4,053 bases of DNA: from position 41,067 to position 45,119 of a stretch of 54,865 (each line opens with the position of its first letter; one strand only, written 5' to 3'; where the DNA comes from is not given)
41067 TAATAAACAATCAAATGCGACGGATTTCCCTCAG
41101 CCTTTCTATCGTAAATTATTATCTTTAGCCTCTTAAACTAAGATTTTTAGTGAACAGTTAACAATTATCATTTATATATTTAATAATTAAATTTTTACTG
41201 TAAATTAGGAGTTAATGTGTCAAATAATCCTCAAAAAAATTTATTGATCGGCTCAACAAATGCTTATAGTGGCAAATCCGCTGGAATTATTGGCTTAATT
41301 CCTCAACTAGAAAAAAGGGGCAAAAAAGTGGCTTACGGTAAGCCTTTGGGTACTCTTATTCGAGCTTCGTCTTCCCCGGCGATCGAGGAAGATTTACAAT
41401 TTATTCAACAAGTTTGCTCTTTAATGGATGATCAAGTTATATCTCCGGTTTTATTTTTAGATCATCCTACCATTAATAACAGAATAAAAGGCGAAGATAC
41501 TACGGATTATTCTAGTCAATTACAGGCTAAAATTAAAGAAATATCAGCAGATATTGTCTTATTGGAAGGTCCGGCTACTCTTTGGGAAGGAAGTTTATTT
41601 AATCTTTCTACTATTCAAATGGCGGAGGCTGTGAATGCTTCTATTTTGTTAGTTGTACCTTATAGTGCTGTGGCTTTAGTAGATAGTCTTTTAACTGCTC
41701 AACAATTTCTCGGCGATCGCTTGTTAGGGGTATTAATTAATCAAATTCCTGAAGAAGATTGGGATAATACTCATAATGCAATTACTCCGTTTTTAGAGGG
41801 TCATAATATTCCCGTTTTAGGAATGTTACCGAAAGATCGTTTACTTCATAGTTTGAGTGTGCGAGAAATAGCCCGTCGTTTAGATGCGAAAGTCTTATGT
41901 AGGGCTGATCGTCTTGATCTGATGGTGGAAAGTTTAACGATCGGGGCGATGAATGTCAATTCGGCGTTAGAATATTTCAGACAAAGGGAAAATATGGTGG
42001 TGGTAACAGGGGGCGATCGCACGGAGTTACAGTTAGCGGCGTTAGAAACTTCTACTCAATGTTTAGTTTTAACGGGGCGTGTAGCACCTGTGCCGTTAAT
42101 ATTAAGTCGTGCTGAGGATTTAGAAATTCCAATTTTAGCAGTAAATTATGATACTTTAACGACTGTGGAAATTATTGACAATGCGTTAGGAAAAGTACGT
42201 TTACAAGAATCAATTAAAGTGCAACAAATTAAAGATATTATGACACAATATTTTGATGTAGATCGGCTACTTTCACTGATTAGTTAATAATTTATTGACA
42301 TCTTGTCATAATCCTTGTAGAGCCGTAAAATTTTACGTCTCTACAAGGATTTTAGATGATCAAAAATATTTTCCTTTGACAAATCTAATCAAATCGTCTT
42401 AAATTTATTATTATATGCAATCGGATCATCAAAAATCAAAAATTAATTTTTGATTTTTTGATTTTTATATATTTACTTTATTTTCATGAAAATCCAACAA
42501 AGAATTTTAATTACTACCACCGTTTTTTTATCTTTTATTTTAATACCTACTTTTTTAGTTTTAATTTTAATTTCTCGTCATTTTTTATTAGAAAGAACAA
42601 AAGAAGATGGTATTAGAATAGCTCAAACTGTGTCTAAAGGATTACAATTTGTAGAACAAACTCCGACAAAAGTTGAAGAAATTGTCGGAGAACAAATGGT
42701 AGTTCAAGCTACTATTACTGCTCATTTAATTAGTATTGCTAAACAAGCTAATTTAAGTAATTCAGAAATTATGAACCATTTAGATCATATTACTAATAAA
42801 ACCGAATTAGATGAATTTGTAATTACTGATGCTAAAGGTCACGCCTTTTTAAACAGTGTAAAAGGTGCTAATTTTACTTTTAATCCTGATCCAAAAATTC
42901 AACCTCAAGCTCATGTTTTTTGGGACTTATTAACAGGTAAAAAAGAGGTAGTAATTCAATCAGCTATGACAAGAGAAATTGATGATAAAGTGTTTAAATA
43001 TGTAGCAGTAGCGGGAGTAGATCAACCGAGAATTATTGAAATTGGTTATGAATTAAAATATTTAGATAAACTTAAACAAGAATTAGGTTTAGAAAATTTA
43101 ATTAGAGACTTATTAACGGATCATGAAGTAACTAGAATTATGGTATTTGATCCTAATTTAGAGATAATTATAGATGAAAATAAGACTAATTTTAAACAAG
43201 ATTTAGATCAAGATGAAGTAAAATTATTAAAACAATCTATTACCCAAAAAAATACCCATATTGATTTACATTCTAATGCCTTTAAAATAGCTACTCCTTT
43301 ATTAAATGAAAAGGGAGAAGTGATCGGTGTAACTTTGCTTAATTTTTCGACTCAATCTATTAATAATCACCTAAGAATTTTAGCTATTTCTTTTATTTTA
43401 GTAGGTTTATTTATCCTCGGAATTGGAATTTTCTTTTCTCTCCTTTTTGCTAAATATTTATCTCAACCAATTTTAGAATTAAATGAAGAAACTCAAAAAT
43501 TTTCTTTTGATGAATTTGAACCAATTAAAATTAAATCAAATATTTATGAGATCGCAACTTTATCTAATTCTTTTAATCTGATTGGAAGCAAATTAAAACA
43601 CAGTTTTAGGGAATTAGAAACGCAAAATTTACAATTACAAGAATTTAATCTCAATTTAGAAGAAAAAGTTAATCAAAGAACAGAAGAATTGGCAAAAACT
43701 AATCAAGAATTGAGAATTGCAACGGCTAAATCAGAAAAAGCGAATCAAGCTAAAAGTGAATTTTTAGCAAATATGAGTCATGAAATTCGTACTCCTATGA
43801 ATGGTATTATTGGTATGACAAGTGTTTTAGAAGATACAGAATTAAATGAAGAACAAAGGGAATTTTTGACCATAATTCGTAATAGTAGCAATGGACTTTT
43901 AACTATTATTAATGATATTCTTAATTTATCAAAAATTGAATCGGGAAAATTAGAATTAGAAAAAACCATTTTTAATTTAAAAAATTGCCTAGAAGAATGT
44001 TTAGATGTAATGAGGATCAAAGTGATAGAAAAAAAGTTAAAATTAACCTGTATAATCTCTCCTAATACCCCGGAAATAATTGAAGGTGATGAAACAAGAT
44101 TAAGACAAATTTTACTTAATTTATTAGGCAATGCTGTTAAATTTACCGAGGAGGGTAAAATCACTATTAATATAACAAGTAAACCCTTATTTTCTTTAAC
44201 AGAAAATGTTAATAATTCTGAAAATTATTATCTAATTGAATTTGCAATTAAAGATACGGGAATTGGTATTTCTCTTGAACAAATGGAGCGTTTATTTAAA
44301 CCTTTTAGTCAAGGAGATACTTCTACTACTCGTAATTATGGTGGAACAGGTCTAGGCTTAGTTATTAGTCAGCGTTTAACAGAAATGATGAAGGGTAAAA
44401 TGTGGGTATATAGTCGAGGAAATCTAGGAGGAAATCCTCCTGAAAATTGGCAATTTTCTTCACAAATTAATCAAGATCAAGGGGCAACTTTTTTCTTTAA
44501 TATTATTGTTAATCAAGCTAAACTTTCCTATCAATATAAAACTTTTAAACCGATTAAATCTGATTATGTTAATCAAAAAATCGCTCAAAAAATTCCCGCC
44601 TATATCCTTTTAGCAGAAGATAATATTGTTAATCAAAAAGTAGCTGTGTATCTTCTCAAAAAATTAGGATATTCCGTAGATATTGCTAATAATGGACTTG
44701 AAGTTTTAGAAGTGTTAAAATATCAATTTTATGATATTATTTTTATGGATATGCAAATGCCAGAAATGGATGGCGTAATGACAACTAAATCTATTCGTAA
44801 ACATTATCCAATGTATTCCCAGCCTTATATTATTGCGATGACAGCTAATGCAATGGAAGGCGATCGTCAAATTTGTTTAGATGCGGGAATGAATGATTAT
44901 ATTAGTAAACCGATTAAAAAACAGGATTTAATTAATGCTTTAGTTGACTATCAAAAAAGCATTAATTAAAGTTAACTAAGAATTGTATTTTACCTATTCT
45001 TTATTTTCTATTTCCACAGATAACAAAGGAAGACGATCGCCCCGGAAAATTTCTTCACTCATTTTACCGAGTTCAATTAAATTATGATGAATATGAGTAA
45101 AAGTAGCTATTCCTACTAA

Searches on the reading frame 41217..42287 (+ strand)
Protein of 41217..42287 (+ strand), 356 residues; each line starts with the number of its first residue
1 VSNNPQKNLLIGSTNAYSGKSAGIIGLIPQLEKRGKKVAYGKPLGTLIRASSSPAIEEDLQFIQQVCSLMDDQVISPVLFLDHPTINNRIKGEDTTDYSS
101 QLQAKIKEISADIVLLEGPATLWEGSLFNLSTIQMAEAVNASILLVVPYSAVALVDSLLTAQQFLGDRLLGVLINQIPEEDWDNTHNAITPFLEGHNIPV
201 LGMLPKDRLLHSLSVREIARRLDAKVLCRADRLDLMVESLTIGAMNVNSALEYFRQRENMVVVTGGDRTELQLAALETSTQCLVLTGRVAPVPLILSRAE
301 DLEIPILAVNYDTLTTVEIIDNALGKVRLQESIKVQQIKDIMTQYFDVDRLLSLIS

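Call 13: search_protein_families(library=pfam, proteins=[window:41217-42287:+], max_evalue=0.001)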
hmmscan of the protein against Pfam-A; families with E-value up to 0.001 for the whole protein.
window:41217-42287:+ (356 aa): 3 families
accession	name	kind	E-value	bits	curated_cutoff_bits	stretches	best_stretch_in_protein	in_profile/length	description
PF07085.17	DRTGG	-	6.6e-30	103.5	25.2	1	217-322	1-104/105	DRTGG domain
PF13500.12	AAA_26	-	4.5e-19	69.5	27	1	7-210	1-194/198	AAA domain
PF01656.29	CbiA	-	0.00081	19.8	25.4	0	14-212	6-117/125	CobQ/CobB/MinD/ParA nucleotide binding domain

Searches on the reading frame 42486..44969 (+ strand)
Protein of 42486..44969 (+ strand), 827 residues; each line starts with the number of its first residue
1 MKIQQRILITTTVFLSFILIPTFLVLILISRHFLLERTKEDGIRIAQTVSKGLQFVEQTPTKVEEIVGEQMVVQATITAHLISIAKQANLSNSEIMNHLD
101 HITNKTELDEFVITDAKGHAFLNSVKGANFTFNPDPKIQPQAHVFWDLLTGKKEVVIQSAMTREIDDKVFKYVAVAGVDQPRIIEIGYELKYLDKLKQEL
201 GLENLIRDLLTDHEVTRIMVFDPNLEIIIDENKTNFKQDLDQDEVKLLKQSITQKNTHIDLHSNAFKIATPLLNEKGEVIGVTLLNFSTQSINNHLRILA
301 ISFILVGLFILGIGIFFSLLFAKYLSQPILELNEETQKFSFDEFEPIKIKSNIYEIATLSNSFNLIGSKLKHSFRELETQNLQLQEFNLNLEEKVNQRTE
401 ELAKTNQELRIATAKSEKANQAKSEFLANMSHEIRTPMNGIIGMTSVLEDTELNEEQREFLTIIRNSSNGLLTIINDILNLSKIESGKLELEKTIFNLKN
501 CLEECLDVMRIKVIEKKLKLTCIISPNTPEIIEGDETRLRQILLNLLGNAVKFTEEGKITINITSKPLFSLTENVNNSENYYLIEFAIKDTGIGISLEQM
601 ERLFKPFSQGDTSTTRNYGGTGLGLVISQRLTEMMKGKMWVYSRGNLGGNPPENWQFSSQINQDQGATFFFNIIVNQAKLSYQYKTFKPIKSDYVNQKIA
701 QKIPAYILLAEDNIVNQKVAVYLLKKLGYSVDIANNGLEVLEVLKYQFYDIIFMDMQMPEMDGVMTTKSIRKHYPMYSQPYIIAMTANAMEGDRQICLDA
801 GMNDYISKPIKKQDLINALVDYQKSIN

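Call 13: search_protein_families(library=pfam, proteins=[window:42486-44969:+], max_evalue=0.001)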
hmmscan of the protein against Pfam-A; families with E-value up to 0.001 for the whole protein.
window:42486-44969:+ (827 aa): 4 families
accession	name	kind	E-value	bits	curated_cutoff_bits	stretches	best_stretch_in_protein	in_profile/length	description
PF00072.30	Response_reg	-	8.4e-28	97.2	30.2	1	707-819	1-110/111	Response regulator receiver domain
PF02518.31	HATPase_c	-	1.9e-24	86.6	26.4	1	534-671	1-105/111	Histidine kinase-, DNA gyrase B-, and HSP90-like ATPase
PF00512.31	HisKA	-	1.4e-23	83.1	26.9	1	422-487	1-66/66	His Kinase A (phospho-acceptor) domain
PF02743.24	dCache_1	-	0.00016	21.7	45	0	196-297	49-160/240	Cache domain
